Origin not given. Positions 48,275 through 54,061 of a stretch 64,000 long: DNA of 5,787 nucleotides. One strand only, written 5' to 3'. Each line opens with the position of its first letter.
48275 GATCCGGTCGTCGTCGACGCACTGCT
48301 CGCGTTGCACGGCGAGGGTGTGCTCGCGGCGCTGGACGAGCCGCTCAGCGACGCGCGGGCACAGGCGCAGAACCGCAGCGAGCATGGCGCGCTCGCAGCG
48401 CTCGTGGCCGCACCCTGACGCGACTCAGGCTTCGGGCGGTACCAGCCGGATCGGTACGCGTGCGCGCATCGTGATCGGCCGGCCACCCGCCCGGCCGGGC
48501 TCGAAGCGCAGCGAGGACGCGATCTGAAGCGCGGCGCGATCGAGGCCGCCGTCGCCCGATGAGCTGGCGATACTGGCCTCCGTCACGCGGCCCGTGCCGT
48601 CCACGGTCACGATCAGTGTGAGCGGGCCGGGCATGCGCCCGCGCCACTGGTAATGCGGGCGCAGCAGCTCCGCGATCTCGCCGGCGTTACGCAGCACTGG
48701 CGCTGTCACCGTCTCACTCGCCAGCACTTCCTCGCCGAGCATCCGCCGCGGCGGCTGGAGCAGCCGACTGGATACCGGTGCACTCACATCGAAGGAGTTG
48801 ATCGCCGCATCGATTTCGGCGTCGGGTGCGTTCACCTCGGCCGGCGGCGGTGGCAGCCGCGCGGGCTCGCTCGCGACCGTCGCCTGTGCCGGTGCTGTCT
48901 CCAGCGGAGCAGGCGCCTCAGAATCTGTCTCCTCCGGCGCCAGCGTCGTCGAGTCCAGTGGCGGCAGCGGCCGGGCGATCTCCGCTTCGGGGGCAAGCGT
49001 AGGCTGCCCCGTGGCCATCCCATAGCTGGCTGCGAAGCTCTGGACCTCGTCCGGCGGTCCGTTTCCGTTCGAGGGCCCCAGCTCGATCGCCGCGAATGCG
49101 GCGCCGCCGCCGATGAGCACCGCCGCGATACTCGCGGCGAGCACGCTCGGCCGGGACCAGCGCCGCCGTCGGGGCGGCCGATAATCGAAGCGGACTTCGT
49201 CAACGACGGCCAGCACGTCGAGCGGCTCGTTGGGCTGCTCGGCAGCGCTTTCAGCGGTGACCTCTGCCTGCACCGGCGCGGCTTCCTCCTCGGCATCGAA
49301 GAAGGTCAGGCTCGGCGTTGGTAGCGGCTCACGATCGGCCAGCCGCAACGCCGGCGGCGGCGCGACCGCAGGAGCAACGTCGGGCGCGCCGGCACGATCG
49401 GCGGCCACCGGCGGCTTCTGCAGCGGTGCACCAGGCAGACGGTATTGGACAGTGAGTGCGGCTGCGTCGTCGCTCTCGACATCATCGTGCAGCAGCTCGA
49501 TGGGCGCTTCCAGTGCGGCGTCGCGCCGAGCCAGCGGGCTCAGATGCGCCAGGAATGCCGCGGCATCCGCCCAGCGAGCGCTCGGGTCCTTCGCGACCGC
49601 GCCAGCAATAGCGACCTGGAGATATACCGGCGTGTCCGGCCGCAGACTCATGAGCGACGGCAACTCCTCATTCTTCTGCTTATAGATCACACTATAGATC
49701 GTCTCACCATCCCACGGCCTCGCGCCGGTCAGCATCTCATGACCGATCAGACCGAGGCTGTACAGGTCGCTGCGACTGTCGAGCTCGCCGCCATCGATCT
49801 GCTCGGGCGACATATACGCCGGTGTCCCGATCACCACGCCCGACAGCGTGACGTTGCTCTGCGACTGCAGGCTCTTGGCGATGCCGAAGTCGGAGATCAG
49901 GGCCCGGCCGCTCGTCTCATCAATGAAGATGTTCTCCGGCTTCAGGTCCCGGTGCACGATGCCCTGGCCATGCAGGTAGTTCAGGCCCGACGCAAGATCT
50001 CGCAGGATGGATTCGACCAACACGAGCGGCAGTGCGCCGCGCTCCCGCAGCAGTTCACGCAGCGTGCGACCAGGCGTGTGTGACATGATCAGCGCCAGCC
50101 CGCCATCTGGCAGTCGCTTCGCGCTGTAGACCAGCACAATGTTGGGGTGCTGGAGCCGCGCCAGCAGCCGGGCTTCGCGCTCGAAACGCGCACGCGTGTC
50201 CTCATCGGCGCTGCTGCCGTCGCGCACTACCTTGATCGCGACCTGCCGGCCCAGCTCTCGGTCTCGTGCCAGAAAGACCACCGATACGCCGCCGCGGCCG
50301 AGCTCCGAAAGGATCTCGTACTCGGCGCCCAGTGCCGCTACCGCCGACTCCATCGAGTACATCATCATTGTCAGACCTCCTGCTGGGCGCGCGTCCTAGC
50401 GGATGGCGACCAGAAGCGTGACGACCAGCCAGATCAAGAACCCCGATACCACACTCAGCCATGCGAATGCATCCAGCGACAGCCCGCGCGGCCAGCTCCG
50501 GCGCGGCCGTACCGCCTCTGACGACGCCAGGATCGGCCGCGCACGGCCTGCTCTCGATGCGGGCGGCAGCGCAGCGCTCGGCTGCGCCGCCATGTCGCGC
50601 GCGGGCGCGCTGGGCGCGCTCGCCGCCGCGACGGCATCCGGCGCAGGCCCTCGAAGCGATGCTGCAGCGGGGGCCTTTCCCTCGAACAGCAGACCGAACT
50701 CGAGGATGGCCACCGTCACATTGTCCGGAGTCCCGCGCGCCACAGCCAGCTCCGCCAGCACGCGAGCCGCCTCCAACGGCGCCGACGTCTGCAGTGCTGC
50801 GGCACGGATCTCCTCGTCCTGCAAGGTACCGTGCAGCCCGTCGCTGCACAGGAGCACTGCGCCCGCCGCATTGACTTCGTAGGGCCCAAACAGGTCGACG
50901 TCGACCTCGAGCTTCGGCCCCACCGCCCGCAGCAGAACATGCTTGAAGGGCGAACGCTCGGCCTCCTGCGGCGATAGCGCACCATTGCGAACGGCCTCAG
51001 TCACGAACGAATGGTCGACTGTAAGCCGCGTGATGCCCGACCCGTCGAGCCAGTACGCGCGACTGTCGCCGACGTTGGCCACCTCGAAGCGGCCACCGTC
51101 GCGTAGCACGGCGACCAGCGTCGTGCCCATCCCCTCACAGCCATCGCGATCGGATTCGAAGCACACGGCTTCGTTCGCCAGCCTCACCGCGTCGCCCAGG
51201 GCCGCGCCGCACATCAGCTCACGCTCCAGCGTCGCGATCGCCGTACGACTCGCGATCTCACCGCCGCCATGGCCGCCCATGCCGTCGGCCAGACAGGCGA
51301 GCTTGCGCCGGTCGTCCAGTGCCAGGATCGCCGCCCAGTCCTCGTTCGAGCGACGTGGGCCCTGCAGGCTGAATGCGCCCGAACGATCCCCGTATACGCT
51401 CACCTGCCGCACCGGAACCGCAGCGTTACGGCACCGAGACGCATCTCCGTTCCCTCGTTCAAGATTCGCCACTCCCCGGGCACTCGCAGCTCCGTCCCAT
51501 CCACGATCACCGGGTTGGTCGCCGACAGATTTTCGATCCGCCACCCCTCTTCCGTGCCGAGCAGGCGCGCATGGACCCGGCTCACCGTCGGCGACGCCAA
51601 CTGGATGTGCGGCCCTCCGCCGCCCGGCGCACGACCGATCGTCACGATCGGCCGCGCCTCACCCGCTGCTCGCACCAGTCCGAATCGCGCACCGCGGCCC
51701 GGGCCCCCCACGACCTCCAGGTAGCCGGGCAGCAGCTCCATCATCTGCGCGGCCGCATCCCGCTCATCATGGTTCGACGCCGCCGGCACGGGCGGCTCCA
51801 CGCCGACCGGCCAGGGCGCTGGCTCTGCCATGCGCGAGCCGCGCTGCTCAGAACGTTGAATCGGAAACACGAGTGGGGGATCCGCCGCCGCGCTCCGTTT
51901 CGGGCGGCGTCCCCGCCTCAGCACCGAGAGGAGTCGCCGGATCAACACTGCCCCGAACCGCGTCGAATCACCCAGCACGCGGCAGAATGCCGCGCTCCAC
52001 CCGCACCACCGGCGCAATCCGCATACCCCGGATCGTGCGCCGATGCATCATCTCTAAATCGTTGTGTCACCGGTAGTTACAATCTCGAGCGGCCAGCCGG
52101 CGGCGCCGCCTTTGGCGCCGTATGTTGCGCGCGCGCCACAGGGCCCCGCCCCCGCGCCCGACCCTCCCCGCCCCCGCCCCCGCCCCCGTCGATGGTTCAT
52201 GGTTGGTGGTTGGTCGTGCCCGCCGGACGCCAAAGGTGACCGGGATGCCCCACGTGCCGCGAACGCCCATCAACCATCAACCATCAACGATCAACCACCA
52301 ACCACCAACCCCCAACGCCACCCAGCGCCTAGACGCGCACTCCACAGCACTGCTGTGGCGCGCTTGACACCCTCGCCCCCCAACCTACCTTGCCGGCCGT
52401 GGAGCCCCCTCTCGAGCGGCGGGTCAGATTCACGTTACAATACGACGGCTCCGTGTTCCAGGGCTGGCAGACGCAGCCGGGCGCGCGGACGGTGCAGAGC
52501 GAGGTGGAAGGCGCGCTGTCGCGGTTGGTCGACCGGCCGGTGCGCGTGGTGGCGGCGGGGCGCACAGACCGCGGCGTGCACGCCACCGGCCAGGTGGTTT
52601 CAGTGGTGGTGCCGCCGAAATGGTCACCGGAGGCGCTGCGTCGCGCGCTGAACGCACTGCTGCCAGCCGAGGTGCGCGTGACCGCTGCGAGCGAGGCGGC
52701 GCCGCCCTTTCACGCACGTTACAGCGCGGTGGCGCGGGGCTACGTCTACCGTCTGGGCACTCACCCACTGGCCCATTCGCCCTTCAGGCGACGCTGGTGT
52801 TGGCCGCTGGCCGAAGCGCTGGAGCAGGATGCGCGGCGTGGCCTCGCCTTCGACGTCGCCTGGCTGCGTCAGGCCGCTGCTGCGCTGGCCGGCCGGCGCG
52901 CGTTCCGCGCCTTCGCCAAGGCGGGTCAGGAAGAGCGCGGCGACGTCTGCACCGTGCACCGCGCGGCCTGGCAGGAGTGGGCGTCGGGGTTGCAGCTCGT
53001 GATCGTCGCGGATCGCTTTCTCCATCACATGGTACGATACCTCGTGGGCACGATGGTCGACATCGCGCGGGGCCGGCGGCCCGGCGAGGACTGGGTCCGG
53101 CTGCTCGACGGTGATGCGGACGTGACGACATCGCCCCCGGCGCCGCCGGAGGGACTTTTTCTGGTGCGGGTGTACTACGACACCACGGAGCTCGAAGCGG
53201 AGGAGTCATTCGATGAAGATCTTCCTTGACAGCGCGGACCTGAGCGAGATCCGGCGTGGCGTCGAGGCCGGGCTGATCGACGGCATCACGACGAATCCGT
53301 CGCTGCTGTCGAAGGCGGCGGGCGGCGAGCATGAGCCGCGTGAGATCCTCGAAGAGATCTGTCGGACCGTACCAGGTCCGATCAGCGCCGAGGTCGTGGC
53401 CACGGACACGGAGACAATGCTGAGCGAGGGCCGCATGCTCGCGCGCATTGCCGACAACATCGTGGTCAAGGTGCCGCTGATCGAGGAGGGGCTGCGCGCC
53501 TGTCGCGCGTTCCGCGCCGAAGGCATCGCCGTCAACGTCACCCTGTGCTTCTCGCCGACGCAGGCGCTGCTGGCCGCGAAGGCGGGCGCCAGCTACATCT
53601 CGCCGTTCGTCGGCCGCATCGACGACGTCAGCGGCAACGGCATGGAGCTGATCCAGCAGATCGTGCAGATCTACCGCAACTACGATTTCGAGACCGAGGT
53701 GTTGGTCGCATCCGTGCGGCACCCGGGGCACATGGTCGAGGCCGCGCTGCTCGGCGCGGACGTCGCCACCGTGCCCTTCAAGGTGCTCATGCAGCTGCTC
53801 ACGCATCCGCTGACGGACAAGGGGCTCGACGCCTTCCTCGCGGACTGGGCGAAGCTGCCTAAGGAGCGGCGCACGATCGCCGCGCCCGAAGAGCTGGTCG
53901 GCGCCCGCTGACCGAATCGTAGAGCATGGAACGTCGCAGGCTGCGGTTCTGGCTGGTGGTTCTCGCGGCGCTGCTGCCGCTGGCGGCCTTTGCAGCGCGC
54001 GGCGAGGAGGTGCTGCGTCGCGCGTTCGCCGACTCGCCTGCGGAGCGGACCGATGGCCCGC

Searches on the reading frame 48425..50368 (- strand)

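Call 24: search_protein_families(library=pfam, proteins=[window:48425-50368:-])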
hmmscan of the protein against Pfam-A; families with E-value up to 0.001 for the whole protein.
window:48425-50368:- (647 aa): 4 families
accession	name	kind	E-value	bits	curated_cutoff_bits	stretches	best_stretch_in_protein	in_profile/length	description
PF00069.31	Pkinase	-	2.8e-50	171.6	31.7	1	17-240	1-220/263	Protein kinase domain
PF07714.23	PK_Tyr_Ser-Thr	-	1.1e-33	117.1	23.1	1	19-263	3-246/258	Protein tyrosine and serine/threonine kinase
PF03544.19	TonB_C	-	2.6e-11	44.3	24.6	1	577-641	12-76/79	Gram-negative bacterial TonB protein C-terminal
PF17667.7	Pkinase_fungal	-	7.9e-05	22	24.1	1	121-204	291-378/387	Fungal protein kinase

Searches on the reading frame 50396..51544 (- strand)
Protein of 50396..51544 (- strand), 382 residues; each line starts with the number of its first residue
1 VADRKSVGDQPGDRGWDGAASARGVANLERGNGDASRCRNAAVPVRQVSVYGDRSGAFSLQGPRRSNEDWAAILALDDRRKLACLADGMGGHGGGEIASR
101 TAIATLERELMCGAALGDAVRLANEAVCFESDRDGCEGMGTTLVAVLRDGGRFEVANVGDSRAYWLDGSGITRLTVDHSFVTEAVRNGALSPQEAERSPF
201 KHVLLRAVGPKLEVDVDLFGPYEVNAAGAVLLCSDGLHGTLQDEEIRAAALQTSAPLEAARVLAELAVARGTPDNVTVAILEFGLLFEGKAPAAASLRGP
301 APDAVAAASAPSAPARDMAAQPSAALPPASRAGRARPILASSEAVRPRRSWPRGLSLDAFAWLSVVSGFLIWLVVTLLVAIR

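Call 24: search_protein_families(library=pfam, proteins=[window:50396-51544:-])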
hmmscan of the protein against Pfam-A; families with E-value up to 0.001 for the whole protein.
window:50396-51544:- (382 aa): 2 families
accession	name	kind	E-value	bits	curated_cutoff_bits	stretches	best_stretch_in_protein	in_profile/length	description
PF00481.26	PP2C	-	5.2e-11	43.1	20.3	1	69-179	17-141/255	Protein phosphatase 2C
PF13672.11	PP2C_2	-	2.2e-08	34.3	24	1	66-246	11-183/209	Protein phosphatase 2C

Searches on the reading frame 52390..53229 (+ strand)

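Call 24: search_protein_families(library=pfam, proteins=[window:52390-53229:+])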
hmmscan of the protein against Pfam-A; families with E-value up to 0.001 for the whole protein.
window:52390-53229:+ (279 aa): 1 family
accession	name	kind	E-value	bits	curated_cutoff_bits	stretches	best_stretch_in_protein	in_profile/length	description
PF01416.25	PseudoU_synth_1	-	9.7e-36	123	23.3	2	162-264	1-108/108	tRNA pseudouridine synthase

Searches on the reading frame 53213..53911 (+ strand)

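Call 24: search_protein_families(library=pfam, proteins=[window:53213-53911:+])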
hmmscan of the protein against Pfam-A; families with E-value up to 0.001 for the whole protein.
window:53213-53911:+ (232 aa): 1 family
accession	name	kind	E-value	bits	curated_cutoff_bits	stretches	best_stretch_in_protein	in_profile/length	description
PF00923.25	TAL_FSA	-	5.4e-64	216.7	27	1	3-216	1-282/285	Transaldolase/Fructose-6-phosphate aldolase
